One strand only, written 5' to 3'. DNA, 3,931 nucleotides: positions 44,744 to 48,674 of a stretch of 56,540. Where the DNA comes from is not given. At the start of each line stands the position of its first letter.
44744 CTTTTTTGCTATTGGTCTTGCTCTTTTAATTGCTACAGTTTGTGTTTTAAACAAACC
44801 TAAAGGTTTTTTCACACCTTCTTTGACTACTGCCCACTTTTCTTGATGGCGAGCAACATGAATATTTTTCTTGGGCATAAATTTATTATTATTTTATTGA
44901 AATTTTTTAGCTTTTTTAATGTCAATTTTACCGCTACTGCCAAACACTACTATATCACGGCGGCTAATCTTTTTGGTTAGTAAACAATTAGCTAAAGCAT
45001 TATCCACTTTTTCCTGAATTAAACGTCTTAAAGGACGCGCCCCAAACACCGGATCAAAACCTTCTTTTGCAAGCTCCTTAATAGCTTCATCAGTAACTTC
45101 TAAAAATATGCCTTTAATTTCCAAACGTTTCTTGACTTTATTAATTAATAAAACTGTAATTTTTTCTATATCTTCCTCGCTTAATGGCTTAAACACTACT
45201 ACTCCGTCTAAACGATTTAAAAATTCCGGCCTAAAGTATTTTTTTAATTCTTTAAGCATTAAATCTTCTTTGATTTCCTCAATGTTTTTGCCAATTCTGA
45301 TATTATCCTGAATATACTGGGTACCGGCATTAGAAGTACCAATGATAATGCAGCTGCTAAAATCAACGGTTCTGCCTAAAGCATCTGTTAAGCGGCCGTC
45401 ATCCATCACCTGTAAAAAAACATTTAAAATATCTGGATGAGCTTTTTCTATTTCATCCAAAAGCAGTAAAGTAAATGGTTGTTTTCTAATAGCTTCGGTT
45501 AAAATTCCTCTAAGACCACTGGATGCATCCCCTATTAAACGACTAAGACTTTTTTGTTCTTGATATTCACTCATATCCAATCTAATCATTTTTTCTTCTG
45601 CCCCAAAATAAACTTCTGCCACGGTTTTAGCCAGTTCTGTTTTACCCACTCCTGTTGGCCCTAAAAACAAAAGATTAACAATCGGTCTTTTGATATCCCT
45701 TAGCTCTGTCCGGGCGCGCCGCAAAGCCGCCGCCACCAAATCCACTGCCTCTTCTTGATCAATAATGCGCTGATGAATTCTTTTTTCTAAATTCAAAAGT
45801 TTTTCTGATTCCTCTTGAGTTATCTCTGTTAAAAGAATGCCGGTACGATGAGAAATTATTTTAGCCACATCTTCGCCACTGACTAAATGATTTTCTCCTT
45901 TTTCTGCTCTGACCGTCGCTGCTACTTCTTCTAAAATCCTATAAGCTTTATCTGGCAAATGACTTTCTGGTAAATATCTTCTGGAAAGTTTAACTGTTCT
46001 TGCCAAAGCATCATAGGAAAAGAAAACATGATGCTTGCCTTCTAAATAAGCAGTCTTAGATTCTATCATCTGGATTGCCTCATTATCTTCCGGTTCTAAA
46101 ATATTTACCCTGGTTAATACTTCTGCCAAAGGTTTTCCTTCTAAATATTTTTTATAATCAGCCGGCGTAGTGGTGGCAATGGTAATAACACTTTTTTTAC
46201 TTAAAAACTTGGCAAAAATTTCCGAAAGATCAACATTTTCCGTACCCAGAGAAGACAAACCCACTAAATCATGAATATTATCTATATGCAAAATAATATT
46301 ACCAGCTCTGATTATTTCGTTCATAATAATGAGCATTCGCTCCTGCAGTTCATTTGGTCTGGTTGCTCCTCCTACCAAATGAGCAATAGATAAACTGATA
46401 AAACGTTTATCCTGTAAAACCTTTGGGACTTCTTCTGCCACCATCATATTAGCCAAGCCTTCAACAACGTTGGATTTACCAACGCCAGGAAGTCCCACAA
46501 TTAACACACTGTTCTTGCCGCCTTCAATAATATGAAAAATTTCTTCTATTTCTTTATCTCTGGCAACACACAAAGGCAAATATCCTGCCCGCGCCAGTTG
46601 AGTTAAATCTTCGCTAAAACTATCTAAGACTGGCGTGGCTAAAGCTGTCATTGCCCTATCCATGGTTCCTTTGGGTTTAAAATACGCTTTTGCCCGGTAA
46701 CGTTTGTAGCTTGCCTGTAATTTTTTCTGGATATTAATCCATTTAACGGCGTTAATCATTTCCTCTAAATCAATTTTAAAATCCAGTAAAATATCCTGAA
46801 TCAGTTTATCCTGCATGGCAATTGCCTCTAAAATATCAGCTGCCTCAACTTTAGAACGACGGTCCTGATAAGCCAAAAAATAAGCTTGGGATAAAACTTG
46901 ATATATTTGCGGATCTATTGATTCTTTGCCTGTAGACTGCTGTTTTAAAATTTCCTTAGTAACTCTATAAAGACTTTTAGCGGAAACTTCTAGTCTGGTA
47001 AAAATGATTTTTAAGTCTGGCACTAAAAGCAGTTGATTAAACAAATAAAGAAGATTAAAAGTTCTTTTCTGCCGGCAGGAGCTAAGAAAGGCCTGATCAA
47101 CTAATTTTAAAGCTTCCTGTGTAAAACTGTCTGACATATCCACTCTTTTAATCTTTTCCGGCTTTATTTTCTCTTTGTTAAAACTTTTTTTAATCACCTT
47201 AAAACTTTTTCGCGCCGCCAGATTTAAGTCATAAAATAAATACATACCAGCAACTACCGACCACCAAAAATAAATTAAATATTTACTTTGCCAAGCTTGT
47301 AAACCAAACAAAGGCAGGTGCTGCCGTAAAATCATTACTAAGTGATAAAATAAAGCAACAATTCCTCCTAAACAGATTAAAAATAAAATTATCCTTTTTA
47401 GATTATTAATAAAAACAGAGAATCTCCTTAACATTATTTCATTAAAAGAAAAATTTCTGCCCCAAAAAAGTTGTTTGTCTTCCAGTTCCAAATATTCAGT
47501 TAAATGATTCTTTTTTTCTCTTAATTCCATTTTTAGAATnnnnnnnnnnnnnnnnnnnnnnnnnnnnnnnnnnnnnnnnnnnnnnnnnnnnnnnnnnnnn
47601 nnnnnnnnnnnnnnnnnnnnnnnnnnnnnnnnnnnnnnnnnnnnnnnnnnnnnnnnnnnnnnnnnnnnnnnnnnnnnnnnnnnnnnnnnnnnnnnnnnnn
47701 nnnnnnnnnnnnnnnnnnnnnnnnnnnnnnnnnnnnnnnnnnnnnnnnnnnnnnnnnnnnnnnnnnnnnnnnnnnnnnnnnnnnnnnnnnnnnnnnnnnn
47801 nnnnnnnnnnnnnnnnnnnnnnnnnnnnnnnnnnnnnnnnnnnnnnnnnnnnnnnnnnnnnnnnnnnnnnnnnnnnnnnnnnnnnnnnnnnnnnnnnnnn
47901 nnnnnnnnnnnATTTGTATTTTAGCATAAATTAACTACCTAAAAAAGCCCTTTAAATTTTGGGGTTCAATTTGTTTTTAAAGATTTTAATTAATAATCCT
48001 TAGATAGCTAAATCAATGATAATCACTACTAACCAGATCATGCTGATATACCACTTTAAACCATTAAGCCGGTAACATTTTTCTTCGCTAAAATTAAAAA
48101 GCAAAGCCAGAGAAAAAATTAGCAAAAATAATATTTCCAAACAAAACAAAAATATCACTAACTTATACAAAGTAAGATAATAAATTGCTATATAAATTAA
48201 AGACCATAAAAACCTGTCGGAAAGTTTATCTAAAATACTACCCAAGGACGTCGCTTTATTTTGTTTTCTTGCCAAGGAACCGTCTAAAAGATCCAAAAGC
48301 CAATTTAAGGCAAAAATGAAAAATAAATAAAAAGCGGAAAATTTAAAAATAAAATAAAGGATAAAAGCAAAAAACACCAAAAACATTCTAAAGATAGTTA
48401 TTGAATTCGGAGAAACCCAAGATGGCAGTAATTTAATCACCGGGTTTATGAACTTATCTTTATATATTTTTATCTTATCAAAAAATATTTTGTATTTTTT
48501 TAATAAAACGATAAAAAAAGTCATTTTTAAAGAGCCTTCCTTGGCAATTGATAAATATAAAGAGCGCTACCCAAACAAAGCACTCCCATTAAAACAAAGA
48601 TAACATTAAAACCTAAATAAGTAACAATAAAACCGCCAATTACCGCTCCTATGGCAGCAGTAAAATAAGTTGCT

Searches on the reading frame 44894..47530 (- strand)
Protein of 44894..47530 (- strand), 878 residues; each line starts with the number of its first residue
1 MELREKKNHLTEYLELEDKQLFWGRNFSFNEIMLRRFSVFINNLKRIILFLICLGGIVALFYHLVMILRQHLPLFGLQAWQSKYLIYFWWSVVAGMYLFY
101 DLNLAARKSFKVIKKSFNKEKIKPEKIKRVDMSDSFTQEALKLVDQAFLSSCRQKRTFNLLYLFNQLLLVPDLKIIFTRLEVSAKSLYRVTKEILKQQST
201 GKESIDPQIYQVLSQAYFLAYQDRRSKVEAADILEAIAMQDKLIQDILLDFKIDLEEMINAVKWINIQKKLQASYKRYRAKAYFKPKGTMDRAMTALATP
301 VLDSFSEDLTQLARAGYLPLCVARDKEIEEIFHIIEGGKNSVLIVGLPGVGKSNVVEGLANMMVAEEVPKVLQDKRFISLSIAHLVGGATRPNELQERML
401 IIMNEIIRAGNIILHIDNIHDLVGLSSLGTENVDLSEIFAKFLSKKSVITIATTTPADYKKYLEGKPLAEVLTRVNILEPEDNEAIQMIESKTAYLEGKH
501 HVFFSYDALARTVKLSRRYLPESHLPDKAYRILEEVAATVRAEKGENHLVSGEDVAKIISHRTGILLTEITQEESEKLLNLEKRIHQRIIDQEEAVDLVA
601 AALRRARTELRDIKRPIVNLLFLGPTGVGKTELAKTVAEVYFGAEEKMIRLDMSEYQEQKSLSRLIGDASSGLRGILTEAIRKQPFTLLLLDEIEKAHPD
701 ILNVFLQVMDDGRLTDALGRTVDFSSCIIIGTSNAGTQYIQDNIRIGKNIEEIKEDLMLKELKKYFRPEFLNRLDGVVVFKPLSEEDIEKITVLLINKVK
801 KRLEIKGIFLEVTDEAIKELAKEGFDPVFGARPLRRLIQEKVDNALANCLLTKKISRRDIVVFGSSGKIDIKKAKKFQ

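Call 84: search_protein_families(library=pfam, proteins=[window:44894-47530:-], max_evalue=0.00001)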
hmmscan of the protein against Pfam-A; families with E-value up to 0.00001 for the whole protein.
window:44894-47530:- (878 aa): 10 families
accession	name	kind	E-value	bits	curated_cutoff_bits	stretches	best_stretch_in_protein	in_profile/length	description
PF07724.20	AAA_2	-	4.4e-54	183.4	27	1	615-775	1-164/166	AAA domain (Cdc48 subfamily)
PF10431.15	ClpB_D2-small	-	1.6e-23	82.9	21.9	1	783-861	1-79/81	C-terminal, D2-small domain, of ClpB protein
PF00004.35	AAA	-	6.5e-21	75.6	21.2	2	620-744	1-119/131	ATPase family associated with various cellular activities (AAA)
PF07728.20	AAA_5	-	2.1e-16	60.6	22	1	619-736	1-124/139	AAA domain (dynein-related subfamily)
PF17871.7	AAA_lid_9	-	5e-13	49.3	22.8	1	483-548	3-68/104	AAA lid domain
PF13191.12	AAA_16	-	1.7e-09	38.8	32.6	0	321-361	2-46/167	AAA ATPase domain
PF00158.32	Sigma54_activat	-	9.4e-09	35.6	20.2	1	602-723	7-130/168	Sigma-54 interaction domain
PF13401.12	AAA_22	-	2e-08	35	27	0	621-710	9-109/130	AAA domain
PF13173.12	AAA_14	-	4.3e-07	30.4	27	0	621-710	6-86/129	AAA domain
PF01078.27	Mg_chelatase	-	7e-06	26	20.3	0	329-381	12-64/207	Magnesium chelatase, subunit ChlI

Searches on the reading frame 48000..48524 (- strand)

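Call 84: search_protein_families(library=pfam, proteins=[window:48000-48524:-], max_evalue=0.00001)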
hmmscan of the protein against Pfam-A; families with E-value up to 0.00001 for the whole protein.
window:48000-48524:- (174 aa): 1 family
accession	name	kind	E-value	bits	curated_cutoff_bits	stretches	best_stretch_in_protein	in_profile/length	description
PF01066.26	CDP-OH_P_transf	-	6.2e-17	62.8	22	1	36-169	1-134/152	CDP-alcohol phosphatidyltransferase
